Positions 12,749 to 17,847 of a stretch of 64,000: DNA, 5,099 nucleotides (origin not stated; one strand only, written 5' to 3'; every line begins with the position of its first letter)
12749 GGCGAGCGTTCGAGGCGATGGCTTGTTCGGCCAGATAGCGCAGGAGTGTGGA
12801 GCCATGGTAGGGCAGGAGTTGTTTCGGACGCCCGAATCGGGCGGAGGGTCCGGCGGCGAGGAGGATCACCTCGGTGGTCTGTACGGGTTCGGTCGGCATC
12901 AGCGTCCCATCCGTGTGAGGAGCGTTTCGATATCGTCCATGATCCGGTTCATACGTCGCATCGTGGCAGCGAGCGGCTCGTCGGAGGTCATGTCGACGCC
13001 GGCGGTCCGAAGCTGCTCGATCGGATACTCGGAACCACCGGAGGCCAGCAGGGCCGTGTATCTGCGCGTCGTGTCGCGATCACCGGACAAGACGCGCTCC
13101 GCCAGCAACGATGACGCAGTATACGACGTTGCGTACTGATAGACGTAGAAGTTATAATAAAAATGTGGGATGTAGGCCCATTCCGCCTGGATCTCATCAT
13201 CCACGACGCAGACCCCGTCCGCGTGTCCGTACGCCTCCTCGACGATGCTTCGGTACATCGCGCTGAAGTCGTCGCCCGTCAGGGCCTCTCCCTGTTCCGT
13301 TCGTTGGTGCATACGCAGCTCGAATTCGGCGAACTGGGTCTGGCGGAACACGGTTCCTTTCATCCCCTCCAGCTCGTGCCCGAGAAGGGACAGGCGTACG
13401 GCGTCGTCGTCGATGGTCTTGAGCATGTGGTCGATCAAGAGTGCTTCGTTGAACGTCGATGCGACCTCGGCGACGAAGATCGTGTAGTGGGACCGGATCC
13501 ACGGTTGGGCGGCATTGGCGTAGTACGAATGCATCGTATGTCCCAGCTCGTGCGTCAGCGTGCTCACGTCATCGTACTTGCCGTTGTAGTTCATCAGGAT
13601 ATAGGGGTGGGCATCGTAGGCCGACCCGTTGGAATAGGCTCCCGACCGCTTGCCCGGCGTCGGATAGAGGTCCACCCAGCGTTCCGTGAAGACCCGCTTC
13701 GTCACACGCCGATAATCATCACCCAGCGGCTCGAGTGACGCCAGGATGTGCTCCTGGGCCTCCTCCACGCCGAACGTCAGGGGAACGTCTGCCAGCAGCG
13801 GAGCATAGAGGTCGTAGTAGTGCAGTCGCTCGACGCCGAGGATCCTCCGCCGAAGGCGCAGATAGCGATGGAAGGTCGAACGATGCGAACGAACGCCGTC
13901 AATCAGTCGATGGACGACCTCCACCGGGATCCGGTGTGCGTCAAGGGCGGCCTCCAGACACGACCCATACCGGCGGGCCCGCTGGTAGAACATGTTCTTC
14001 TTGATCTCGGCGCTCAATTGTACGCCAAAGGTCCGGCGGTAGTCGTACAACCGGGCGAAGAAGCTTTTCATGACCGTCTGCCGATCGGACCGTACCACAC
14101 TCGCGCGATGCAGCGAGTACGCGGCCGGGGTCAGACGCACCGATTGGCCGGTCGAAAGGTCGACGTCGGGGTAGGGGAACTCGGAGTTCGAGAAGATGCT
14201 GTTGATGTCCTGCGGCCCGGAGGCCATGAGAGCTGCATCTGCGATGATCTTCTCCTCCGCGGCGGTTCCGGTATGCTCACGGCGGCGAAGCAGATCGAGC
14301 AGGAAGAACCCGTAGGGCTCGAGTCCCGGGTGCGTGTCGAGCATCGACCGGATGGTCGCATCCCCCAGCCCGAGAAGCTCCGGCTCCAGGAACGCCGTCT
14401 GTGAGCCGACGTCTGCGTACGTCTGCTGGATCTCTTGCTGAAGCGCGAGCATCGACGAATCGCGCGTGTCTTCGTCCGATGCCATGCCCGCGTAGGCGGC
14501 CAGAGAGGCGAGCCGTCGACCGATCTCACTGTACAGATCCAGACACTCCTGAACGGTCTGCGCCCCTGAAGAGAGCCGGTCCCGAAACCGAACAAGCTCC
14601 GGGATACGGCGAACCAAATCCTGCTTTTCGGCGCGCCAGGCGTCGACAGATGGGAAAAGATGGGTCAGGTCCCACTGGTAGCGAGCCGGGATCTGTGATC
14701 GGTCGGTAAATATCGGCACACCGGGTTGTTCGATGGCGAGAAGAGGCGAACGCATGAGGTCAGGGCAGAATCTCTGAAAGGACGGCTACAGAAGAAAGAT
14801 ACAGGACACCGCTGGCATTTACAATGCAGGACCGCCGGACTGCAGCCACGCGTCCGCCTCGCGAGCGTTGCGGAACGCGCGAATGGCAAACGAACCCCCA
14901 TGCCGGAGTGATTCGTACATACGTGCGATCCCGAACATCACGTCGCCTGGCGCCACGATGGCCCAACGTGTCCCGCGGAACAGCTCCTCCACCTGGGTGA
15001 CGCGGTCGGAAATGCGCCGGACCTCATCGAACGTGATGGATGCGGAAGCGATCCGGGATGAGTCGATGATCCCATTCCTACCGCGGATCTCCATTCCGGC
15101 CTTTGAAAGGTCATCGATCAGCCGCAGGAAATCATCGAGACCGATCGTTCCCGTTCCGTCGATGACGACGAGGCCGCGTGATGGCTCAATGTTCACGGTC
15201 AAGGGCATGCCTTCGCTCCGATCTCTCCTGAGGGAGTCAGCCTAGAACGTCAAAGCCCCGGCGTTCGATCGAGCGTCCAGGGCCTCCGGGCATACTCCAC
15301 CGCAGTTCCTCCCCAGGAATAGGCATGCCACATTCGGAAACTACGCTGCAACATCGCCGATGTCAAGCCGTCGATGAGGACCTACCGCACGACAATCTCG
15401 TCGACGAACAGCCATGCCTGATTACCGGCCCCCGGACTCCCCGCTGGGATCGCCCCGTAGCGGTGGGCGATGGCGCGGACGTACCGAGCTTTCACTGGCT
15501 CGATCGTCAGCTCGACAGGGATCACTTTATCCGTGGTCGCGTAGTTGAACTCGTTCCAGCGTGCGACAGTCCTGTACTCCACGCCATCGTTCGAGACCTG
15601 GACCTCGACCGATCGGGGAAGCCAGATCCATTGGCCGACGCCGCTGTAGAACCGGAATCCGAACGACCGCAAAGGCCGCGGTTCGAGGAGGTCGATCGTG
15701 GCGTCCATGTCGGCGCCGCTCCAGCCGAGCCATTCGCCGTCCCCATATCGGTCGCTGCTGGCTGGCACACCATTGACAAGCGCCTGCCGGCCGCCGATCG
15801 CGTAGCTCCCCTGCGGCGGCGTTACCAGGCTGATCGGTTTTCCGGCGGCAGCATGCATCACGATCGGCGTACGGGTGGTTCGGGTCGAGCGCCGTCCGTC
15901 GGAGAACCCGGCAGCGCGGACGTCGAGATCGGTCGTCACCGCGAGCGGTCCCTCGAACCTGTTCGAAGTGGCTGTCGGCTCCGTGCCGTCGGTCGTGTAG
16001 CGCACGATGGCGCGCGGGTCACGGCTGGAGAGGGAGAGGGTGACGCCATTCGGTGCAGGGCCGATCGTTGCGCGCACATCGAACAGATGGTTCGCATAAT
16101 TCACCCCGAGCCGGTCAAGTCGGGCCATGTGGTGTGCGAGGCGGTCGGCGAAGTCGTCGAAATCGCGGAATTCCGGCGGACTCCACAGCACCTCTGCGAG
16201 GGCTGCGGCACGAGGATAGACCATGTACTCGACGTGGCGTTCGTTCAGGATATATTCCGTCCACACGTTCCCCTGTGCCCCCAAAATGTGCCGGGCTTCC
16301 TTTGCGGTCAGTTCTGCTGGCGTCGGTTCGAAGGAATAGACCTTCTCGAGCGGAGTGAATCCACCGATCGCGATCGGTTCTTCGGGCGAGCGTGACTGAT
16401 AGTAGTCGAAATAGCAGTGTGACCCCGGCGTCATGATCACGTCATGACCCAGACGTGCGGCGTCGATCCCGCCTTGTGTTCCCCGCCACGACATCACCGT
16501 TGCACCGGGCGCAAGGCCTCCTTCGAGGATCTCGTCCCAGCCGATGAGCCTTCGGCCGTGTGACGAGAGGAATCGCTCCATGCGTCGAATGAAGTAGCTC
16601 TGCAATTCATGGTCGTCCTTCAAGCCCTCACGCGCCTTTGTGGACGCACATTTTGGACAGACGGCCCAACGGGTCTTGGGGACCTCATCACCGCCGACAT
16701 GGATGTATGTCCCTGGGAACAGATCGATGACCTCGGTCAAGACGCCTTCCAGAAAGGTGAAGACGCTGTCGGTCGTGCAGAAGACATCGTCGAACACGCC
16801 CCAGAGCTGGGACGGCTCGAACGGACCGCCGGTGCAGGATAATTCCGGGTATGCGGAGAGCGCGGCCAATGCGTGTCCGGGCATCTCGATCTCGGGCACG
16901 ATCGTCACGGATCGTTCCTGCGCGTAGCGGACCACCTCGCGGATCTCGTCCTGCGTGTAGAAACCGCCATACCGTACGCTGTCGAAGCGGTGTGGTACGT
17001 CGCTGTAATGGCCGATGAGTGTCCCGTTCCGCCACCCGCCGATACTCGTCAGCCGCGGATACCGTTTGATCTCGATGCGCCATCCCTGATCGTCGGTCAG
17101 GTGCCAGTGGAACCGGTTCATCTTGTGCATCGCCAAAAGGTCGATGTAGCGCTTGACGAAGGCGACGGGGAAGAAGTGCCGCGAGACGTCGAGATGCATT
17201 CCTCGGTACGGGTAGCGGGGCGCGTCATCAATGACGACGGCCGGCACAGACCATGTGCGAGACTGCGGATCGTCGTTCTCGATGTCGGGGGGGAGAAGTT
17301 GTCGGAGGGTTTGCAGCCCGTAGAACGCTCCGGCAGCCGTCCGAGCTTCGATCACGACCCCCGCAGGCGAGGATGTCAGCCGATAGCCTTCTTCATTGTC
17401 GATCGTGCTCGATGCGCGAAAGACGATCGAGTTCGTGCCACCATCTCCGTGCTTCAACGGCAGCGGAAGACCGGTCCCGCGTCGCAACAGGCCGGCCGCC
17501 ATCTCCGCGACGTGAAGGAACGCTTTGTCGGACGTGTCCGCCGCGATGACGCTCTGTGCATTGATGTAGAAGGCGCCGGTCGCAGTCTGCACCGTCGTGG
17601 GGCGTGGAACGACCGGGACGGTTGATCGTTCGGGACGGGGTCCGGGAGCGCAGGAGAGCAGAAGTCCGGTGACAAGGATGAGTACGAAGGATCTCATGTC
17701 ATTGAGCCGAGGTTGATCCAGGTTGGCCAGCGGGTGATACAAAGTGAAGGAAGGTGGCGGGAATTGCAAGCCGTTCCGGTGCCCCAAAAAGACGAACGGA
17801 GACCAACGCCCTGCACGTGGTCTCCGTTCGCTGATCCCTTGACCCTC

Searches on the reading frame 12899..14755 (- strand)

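Call 45: search_protein_families(library=pfam, proteins=[window:12899-14755:-], max_evalue=0.00001)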
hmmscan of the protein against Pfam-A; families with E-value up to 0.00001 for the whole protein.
window:12899-14755:- (618 aa): 2 families
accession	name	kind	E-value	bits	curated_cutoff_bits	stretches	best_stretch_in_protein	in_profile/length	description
PF01432.26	Peptidase_M3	-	6.4e-65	220.7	27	1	222-600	8-456/457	Peptidase family M3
PF08439.15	Peptidase_M3_N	-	4.6e-14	52.8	25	1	126-193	1-68/70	Oligopeptidase F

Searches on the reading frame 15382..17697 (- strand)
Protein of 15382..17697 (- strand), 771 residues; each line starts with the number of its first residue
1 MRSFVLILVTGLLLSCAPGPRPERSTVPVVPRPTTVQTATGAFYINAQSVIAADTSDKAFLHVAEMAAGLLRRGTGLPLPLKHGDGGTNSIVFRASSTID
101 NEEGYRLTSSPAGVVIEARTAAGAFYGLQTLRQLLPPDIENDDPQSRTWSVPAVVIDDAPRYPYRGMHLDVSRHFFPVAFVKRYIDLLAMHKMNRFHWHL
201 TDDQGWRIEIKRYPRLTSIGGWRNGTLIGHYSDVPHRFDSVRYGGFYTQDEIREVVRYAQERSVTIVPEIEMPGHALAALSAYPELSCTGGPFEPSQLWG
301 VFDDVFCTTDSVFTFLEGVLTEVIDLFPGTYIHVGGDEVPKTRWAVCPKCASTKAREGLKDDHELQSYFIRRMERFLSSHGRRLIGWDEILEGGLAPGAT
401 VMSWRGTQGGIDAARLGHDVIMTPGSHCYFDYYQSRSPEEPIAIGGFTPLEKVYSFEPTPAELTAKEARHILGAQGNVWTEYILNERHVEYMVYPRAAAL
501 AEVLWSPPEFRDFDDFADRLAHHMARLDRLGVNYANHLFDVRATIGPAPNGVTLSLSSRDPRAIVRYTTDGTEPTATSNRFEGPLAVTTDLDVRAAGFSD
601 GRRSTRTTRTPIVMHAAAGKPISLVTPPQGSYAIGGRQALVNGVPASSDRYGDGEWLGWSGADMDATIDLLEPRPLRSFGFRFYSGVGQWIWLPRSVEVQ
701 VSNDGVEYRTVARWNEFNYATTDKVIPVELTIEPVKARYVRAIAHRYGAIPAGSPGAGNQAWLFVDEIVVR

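Call 45: search_protein_families(library=pfam, proteins=[window:15382-17697:-], max_evalue=0.00001)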
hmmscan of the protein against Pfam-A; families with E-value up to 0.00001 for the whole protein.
window:15382-17697:- (771 aa): 6 families
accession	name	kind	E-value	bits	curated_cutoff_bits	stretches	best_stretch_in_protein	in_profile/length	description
PF00728.28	Glyco_hydro_20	-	1.1e-121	406.9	22.3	1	162-507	1-347/348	Glycosyl hydrolase family 20, catalytic domain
PF02838.20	Glyco_hydro_20b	-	7.3e-24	85.3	26.1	1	28-159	3-124/124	Glycosyl hydrolase family 20, domain 2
PF13290.12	CHB_HEX_C_1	-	1.1e-13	51.3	22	1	550-607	8-65/67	Chitobiase/beta-hexosaminidase C-terminal domain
PF13287.12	Fn3_assoc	-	3.7e-10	40.2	23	1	555-608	2-55/59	Fn3 associated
PF00754.31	F5_F8_type_C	-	1.9e-08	34.9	28.2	1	637-745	14-113/127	F5/8 type C domain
PF22633.2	F5_F8_type_C_2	-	8e-06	26.8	27.8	0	665-741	21-90/91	NedA-like, galactose-binding domain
